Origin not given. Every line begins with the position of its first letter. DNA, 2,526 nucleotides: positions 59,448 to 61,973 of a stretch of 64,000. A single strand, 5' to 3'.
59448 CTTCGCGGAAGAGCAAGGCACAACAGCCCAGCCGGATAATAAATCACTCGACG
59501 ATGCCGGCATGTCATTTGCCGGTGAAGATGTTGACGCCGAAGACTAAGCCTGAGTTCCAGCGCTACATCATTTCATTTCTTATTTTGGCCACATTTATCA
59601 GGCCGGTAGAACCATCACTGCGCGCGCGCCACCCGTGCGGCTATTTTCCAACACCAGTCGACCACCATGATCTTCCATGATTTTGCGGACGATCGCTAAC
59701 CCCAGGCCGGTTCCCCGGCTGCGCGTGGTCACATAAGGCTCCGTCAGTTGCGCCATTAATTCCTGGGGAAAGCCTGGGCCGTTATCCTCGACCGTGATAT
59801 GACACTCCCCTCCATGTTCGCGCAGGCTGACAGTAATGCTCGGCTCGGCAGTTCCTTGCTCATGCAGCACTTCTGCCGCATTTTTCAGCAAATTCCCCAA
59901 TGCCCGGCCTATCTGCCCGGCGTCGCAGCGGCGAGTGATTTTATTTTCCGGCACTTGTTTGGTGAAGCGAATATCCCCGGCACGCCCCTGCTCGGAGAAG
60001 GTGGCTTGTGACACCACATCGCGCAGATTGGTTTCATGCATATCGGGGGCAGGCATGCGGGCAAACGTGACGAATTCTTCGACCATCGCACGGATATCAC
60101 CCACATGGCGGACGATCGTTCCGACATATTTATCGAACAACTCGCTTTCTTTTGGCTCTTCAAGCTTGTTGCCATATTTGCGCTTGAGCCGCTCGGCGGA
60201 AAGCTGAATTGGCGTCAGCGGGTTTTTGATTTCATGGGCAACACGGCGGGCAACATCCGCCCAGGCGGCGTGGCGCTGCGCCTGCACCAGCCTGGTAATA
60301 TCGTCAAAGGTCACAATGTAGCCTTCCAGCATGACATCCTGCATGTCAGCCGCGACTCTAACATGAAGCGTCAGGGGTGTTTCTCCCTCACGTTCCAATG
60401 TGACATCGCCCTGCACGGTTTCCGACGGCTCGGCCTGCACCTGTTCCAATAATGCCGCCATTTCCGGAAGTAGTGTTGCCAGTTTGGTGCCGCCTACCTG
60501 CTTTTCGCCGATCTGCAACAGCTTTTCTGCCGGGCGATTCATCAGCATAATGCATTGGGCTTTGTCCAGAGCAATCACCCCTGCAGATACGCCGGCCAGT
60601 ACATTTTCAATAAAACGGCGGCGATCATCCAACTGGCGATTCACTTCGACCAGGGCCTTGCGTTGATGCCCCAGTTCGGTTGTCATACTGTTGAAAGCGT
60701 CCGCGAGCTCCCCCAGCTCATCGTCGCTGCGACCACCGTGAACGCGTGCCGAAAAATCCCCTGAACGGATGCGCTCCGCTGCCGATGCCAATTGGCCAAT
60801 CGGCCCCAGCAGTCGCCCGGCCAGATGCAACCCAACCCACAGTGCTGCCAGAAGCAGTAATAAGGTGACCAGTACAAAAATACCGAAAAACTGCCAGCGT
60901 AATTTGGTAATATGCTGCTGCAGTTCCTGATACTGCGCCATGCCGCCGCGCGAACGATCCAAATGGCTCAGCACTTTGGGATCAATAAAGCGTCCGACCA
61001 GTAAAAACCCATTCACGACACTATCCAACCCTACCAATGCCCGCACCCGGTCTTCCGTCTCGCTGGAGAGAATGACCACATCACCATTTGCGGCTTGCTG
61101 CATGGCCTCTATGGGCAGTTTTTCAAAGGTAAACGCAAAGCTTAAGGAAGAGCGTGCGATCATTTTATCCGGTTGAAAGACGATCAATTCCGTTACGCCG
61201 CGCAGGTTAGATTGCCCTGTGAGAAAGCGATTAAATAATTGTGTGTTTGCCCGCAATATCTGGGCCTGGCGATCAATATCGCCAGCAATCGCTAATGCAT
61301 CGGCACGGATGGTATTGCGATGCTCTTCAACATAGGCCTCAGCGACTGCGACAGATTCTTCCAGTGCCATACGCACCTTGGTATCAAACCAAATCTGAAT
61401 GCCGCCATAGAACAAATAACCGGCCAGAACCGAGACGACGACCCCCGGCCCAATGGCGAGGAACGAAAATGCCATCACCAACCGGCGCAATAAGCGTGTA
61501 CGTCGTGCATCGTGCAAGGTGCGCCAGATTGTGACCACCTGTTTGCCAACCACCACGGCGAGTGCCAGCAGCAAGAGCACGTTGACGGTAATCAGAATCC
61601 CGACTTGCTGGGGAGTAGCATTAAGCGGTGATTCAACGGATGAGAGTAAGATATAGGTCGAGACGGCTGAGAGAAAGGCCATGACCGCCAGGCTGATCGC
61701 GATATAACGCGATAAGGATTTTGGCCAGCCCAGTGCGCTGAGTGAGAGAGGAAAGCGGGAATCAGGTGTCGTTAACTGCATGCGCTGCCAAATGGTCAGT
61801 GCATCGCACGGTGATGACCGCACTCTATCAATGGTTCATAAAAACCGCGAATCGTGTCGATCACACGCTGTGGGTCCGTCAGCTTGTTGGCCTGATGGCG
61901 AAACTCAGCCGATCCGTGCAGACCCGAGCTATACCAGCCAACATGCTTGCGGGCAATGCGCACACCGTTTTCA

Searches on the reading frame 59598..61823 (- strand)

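Call 79: search_protein_families(library=pfam, proteins=[window:59598-61823:-], max_evalue=0.0001)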
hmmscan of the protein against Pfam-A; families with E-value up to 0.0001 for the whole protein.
window:59598-61823:- (741 aa): 7 families
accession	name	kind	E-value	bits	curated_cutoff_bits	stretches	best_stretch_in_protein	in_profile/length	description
PF19312.4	NtrY_N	-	1.8e-30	106.7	23.2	1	44-322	7-291/291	NtrY N-terminal region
PF02518.31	HATPase_c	-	2.6e-22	79.8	26.4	1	634-740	2-108/111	Histidine kinase-, DNA gyrase B-, and HSP90-like ATPase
PF00672.30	HAMP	-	1.8e-15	57.4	25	1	334-384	2-51/53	HAMP domain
PF00512.31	HisKA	-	8.1e-11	42.3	26.9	1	523-591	4-64/66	His Kinase A (phospho-acceptor) domain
PF00989.32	PAS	-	6.2e-10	39.5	22.6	1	402-509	4-113/113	PAS fold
PF13581.12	HATPase_c_2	-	1.7e-07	31.7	27.4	1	634-719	28-112/127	Histidine kinase-like ATPase domain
PF12860.13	PAS_7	-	3.8e-05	24.2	27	0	411-516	3-114/115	PAS fold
